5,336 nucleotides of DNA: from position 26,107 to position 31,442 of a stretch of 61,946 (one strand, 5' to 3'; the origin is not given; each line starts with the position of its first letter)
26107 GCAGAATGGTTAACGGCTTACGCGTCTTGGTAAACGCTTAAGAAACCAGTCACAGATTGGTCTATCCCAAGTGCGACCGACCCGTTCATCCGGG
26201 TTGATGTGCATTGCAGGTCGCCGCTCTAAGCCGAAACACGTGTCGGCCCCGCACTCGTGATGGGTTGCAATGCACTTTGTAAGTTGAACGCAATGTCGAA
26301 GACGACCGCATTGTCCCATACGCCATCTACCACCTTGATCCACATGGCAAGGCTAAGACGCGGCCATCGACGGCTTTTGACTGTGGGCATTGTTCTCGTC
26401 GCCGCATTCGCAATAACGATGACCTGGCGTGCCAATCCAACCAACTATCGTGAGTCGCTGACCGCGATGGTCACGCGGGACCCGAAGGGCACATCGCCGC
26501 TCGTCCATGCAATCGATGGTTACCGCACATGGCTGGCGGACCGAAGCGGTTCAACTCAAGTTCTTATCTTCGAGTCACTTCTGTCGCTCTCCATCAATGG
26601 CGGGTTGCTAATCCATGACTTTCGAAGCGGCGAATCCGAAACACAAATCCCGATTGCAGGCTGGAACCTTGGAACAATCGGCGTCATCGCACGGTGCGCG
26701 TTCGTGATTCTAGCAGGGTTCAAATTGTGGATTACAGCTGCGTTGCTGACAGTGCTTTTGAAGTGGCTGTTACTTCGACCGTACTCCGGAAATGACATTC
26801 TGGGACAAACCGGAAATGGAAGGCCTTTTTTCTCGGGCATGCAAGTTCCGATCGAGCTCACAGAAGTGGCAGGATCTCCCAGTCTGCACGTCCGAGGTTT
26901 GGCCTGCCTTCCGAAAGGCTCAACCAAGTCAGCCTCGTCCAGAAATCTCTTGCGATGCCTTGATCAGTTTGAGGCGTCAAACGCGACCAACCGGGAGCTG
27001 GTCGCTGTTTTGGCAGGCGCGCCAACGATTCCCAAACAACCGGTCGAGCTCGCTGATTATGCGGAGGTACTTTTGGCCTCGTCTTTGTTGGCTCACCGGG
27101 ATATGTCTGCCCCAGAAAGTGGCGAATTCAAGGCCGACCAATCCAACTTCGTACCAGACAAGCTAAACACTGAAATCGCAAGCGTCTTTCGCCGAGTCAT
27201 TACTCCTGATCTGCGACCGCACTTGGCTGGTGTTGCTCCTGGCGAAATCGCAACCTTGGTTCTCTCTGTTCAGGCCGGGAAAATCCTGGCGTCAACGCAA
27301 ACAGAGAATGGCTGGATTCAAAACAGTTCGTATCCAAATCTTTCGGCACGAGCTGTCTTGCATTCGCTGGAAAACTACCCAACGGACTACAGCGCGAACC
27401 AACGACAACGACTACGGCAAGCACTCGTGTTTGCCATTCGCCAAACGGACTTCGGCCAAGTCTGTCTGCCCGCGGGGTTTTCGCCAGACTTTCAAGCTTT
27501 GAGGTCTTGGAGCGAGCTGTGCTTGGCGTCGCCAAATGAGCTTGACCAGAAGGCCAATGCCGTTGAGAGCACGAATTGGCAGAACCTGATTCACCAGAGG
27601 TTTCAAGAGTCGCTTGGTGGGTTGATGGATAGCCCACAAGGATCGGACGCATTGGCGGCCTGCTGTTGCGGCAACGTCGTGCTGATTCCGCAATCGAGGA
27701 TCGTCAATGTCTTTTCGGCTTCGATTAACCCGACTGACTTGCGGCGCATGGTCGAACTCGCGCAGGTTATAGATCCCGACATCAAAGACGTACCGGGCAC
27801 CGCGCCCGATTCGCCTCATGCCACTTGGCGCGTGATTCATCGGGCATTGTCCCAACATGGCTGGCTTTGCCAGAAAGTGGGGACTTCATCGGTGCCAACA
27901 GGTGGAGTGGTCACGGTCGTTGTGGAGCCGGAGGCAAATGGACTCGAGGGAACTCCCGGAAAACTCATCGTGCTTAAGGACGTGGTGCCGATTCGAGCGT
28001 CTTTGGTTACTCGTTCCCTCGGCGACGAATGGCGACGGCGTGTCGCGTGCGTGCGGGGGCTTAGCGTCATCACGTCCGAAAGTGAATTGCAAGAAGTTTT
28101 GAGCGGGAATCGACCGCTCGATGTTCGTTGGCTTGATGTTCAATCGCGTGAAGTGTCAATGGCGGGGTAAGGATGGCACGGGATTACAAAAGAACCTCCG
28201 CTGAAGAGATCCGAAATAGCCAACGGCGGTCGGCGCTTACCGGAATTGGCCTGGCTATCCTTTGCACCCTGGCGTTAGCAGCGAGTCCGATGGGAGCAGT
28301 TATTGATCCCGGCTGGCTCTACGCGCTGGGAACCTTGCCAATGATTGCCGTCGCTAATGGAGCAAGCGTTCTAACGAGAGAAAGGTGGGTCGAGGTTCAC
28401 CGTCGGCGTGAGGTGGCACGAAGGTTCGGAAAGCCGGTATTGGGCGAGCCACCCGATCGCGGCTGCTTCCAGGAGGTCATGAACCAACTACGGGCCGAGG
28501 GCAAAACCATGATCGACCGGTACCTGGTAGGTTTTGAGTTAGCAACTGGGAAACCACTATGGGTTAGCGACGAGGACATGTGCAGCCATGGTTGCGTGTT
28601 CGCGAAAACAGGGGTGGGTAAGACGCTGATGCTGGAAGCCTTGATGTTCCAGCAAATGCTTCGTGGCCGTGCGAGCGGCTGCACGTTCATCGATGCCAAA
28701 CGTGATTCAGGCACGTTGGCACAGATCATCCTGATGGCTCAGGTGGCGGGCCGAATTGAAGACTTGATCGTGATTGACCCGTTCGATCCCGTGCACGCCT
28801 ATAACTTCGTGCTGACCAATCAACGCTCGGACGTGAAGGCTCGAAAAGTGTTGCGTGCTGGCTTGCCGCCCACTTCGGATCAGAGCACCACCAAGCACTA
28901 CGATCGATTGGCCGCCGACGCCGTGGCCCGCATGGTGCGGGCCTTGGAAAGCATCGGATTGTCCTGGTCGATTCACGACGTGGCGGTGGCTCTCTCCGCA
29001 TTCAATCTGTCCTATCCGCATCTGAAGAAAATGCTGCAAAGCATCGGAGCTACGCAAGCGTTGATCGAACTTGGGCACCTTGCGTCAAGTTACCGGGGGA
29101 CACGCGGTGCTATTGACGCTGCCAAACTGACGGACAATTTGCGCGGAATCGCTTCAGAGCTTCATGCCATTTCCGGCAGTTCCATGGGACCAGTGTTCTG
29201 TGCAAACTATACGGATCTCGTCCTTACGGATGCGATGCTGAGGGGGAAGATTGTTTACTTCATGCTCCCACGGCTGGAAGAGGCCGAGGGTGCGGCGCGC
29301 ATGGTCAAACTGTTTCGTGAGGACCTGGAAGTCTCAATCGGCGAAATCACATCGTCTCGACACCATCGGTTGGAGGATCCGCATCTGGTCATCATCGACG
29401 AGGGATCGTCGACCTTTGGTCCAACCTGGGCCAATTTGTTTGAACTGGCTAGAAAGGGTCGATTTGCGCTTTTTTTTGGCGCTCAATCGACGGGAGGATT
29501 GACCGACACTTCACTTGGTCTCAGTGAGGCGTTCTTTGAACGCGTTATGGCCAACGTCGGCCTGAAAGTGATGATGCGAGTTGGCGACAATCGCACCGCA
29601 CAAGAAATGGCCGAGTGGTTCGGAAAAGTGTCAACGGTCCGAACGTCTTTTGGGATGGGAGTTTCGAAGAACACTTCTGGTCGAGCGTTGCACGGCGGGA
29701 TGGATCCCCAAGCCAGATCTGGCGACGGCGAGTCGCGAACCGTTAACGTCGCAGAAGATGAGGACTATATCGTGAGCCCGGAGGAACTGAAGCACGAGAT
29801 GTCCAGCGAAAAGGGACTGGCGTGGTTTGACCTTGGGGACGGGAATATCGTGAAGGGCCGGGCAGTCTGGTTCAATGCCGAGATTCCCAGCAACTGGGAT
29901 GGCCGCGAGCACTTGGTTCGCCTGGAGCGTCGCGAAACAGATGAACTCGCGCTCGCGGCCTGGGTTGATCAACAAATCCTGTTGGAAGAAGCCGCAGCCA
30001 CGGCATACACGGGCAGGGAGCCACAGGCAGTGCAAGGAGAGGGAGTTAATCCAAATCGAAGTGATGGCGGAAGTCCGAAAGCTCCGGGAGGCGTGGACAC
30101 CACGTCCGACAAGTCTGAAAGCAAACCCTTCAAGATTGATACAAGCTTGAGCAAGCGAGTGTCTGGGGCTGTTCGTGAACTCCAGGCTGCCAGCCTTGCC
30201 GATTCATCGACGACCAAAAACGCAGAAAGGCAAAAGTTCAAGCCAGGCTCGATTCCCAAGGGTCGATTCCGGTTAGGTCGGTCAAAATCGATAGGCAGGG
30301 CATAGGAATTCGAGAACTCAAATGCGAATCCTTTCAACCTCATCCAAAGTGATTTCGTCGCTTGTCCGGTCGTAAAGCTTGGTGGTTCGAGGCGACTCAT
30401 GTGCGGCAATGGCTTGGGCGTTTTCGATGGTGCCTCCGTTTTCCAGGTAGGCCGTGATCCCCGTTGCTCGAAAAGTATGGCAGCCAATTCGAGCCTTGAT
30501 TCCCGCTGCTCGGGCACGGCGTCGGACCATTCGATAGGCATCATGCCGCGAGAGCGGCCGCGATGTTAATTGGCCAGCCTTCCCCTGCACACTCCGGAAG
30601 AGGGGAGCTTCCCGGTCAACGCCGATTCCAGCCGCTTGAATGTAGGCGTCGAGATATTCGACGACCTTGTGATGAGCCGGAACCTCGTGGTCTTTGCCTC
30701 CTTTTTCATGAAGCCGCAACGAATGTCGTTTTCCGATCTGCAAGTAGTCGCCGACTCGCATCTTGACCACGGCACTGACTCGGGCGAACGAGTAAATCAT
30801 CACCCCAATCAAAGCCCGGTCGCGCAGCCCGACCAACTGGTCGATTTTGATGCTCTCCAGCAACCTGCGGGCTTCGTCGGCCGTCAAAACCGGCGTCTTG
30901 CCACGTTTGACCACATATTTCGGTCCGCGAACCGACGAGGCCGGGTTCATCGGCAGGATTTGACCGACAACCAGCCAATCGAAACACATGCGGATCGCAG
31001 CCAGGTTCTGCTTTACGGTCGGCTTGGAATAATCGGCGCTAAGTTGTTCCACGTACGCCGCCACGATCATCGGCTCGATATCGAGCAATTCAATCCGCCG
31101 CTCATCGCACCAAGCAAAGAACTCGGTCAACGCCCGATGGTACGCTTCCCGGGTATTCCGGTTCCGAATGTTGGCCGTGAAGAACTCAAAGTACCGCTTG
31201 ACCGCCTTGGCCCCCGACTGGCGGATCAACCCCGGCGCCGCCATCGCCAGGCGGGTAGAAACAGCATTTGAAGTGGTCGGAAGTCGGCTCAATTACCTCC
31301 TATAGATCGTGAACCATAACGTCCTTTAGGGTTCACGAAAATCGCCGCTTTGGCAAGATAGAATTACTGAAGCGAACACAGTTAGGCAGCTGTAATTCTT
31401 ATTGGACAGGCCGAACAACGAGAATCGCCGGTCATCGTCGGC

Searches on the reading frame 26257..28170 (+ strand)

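Call 33: search_protein_families(library=pfam, proteins=[window:26257-28170:+], max_evalue=0.001)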
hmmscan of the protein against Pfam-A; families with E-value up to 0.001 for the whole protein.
window:26257-28170:+ (637 aa): 0 families

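Call 74: search_protein_families(library=pfam, proteins=[window:26257-28170:+], max_evalue=1)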
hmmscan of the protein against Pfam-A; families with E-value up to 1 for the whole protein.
window:26257-28170:+ (637 aa): 1 family
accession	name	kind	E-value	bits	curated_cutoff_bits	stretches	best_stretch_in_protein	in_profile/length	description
PF05366.16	Sarcolipin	-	0.076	13.2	26.4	1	160-176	13-29/31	Sarcolipin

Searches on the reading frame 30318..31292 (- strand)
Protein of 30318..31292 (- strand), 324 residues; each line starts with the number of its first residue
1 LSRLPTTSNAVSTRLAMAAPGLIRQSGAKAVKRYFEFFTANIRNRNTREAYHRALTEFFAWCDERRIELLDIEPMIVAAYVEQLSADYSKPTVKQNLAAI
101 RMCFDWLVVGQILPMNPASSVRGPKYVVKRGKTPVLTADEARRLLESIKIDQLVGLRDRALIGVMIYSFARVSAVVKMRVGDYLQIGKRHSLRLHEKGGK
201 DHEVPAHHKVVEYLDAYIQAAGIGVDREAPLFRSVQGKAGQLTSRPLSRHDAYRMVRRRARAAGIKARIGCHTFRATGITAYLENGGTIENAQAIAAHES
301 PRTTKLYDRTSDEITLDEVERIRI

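Call 9: search_protein_families(library=pfam, proteins=[window:30318-31292:-], max_evalue=0.01)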
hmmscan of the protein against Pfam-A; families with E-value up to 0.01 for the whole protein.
window:30318-31292:- (324 aa): 3 families
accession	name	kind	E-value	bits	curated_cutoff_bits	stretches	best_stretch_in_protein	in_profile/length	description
PF00589.27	Phage_integrase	-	4.6e-22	79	27.1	1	135-311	2-169/172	Phage integrase family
PF02899.23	Phage_int_SAM_1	-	5e-09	36.7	22.3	1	33-108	3-80/83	Phage integrase, N-terminal SAM-like domain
PF13495.12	Phage_int_SAM_4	-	3e-05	24.8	27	1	45-108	16-79/85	Phage integrase, N-terminal SAM-like domain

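Call 10: search_protein_families(library=ncbifam, proteins=[window:30318-31292:-], max_evalue=0.01)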
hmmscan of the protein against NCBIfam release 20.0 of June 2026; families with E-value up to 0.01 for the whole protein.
window:30318-31292:- (324 aa): 8 families
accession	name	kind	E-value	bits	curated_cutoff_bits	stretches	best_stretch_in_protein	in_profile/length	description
TIGR02225.1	recomb_XerD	equivalog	1e-37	130.1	329.6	1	34-311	3-275/290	site-specific tyrosine recombinase XerD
NF002331.0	PRK01287.1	subfamily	1.1e-31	110.1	371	1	17-311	16-313/365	site-specific tyrosine recombinase XerC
NF001399.0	PRK00283.1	subfamily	1.3e-31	110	279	1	28-311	6-284/300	tyrosine recombinase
TIGR02224.1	recomb_XerC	equivalog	4.1e-31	108.4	335.15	1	44-311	14-278/295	tyrosine recombinase XerC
NF040815.2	recomb_XerA_Arch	equivalog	1.1e-29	103.8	220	1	34-313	3-257/263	site-specific tyrosine recombinase/integron integrase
TIGR02249.1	integrase_gron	subfamily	4.1e-15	55.9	265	2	233-308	223-298/315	integron integrase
NF003462.0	PRK05084.1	equivalog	6.3e-12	44.9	267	1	157-322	196-356/360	tyrosine recombinase XerS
NF007371.0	PRK09871.1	subfamily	0.0028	17.2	222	1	135-307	6-171/198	tyrosine-type DNA invertase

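Call 45: find_homologous_proteins(query=window:30318-31292:-, max_evalue=1e-20)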
Query window:30318-31292:- (324 aa): 8000 proteins with E <= 1e-20 among 8000 candidates; the best 120 are listed.
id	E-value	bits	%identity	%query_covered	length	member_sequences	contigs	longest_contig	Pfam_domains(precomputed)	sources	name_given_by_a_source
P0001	2.2e-200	682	100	95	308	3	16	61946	PF13495.13,PF00589.28,PF02899.24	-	-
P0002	5.5e-183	625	85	100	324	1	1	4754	PF00589.28,PF02899.24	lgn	-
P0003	1.8e-170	584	81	98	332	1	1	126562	PF00589.28,PF02899.24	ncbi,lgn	-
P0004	2.9e-169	580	80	99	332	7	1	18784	PF00589.28,PF02899.24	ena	-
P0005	7.4e-158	542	75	100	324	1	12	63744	PF00589.28,PF02899.24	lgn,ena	-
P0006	1.4e-154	532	74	100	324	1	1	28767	PF00589.28,PF02899.24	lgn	-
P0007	9.6e-154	529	75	95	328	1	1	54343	PF13495.13,PF00589.28,PF02899.24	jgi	jgi:site-specific recombinase XerD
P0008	2.4e-153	528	75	96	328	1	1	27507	PF00589.28,PF02899.24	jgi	jgi:site-specific recombinase XerD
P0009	6.4e-153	526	75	94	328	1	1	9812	PF00589.28,PF02899.24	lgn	-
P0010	1.7e-151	522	74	97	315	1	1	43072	PF13495.13,PF00589.28,PF02899.24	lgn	-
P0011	6.2e-151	520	76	95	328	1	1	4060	PF13495.13,PF00589.28,PF02899.24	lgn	-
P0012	1.3e-150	519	74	95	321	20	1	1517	PF00589.28,PF02899.24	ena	-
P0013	1.3e-150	519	75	92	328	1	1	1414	PF13495.13,PF00589.28,PF02899.24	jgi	jgi:site-specific recombinase XerD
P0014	1.5e-150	519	70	100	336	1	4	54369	PF00589.28,PF02899.24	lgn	-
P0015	5.0e-150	517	72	97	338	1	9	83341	PF13495.13,PF00589.28,PF02899.24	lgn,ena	-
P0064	2.3e-144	498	69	100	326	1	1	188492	PF00589.28,PF02899.24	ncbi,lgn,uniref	ncbi:tyrosine-type recombinase/integrase [Botrimarina sp.]|uniref:tyrosine-type recombinase/integras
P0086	1.2e-142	493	70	97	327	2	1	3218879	PF00589.28,PF02899.24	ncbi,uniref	ncbi:tyrosine-type recombinase/integrase [Aeoliella sp.]|uniref:tyrosine-type recombinase/integrase 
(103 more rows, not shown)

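Call 46: find_encoding_contigs(protein=P0003, flank=10000, max_places=3)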
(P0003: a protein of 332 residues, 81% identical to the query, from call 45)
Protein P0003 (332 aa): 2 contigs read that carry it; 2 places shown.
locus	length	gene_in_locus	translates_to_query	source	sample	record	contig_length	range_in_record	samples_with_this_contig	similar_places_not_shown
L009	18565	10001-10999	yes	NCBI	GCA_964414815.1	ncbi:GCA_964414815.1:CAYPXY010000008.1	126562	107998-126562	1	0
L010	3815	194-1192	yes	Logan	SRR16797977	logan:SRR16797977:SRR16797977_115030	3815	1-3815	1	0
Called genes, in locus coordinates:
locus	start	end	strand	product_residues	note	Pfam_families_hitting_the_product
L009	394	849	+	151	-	PF02082:Rrf2, PF03444:WHD_HrcA (weak)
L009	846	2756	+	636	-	PF05940:NnrS, PF08984:DUF1858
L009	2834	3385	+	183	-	PF01814:Hemerythrin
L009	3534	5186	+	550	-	PF02776:TPP_enzyme_N, PF00205:TPP_enzyme_M, PF02775:TPP_enzyme_C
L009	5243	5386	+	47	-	-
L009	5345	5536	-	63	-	-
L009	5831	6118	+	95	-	-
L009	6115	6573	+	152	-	PF13470:PIN_3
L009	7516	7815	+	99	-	-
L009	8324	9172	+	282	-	PF08401:ArdcN, PF06114:Peptidase_M78 (faint)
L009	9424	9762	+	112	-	-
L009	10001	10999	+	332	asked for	PF02899:Phage_int_SAM_1 (weak), PF00589:Phage_integrase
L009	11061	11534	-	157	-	PF12844:HTH_19 (weak), PF13560:HTH_31, PF01381:HTH_3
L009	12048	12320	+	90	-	-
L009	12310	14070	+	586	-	PF01582:TIR (weak), PF13676:TIR_2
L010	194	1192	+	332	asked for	PF02899:Phage_int_SAM_1 (weak), PF00589:Phage_integrase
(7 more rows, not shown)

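Call 47: find_encoding_contigs(protein=P0005, flank=10000, max_places=4)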
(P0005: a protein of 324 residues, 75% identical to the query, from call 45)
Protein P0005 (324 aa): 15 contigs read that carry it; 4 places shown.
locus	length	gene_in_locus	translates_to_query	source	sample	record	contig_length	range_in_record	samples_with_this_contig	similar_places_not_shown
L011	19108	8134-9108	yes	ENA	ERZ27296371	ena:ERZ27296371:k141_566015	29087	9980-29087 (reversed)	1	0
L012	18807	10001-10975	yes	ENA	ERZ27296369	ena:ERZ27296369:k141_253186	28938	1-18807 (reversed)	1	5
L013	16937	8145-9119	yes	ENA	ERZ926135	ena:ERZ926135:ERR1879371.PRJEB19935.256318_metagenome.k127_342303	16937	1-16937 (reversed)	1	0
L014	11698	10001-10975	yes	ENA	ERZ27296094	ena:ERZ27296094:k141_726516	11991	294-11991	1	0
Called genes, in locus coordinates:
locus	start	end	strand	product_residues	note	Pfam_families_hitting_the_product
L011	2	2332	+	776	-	?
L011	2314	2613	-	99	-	-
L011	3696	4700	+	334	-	PF13384:HTH_23 (faint), PF13565:HTH_32, PF00665:rve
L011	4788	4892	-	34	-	-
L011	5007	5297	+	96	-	PF13560:HTH_31, PF01381:HTH_3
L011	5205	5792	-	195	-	-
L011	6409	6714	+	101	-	-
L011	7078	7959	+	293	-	PF08401:ArdcN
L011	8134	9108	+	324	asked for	PF02899:Phage_int_SAM_1, PF00589:Phage_integrase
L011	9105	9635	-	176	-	-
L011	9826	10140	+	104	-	-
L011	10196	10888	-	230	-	-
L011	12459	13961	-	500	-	PF10134:RPA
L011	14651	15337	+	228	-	PF01656:CbiA, PF02374:ArsA_ATPase (weak), PF07015:VirC1, PF09140:MipZ, PF10609:ParA, PF13614:AAA_31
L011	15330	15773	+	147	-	-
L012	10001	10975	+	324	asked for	PF02899:Phage_int_SAM_1, PF00589:Phage_integrase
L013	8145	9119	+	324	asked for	PF02899:Phage_int_SAM_1, PF00589:Phage_integrase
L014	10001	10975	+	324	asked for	PF02899:Phage_int_SAM_1, PF00589:Phage_integrase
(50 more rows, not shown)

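Call 84: find_encoding_contigs(protein=P0064, flank=10000, max_places=1)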
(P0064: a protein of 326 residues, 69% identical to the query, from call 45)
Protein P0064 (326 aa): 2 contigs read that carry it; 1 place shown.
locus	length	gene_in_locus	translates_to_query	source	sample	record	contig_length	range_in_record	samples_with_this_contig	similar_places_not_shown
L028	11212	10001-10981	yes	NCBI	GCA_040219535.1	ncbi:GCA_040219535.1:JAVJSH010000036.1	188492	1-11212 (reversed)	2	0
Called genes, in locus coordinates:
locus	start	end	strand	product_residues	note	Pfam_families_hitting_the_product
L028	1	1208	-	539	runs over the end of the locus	PF22842:Pel9A-like_beta_helix (weak), PF14592:Chondroitinas_B, PF13229:Beta_helix (faint)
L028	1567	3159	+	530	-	PF03747:ADP_ribosyl_GH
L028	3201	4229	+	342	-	PF00294:PfkB, PF08543:Phos_pyr_kin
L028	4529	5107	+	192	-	PF05063:MT-A70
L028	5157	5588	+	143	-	-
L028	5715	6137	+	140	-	PF12637:TSCPD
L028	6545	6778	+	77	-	-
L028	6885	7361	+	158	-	-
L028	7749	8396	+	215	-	-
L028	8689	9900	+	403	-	-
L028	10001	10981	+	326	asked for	PF02899:Phage_int_SAM_1 (weak), PF00589:Phage_integrase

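Call 85: find_encoding_contigs(protein=P0086, flank=10000, max_places=1)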
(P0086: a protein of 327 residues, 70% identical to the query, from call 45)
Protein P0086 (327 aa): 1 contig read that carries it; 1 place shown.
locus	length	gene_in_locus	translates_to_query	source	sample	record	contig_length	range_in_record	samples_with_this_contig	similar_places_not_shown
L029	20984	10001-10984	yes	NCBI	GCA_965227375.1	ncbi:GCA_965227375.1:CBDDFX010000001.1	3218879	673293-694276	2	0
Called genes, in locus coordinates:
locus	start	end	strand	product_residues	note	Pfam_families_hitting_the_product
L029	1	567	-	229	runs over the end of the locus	PF07589:PEP_exosort_dom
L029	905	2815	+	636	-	PF25182:NonGDSL (weak), PF00657:Lipase_GDSL, PF13472:Lipase_GDSL_2, PF04311:DUF459 (weak), PF02012:BNR (faint), PF15902:Sortilin-Vps10 (faint), PF13088:BNR_2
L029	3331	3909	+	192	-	PF05063:MT-A70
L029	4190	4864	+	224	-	PF01936:NYN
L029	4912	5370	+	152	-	-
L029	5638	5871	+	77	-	-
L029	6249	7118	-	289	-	PF13489:Methyltransf_23, PF08241:Methyltransf_11, PF08242:Methyltransf_12 (weak), PF13649:Methyltransf_25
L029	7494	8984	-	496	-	PF14284:PcfJ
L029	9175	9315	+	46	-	-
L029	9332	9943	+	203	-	-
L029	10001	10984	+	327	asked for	PF02899:Phage_int_SAM_1 (weak), PF00589:Phage_integrase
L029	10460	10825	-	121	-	-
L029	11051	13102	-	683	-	PF20442:BrxL_N, PF13337:BrxL_ATPase, PF05362:Lon_C, PF13541:ChlI (weak)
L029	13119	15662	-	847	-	PF08665:PglZ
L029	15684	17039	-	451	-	-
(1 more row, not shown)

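Call 95: search_solved_structures(query=window:30318-31292:-, max_evalue=0.00001)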
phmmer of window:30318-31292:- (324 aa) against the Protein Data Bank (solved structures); distinct sequences matched with E-value up to 0.00001: 6.
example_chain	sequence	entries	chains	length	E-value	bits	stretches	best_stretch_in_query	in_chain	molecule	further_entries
1a0p_A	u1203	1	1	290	1.2e-16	64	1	45-313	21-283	SITE-SPECIFIC RECOMBINASE XERD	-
5hxy_A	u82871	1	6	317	1.5e-14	57.1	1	30-313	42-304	Tyrosine recombinase XerA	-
2a3v_A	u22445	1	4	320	3.2e-09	39.7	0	253-312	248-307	site-specific recombinase IntI4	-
5dcf_A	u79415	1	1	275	8.4e-09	38.3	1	139-313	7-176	Tyrosine recombinase XerD,DNA translocase FtsK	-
4a8e_A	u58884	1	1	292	7.4e-08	35.2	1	134-320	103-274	PROBABLE TYROSINE RECOMBINASE XERC-LIKE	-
9i5v_14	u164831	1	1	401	5.2e-07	32.4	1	76-312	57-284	Ribosome-associated translation inhibitor RaiA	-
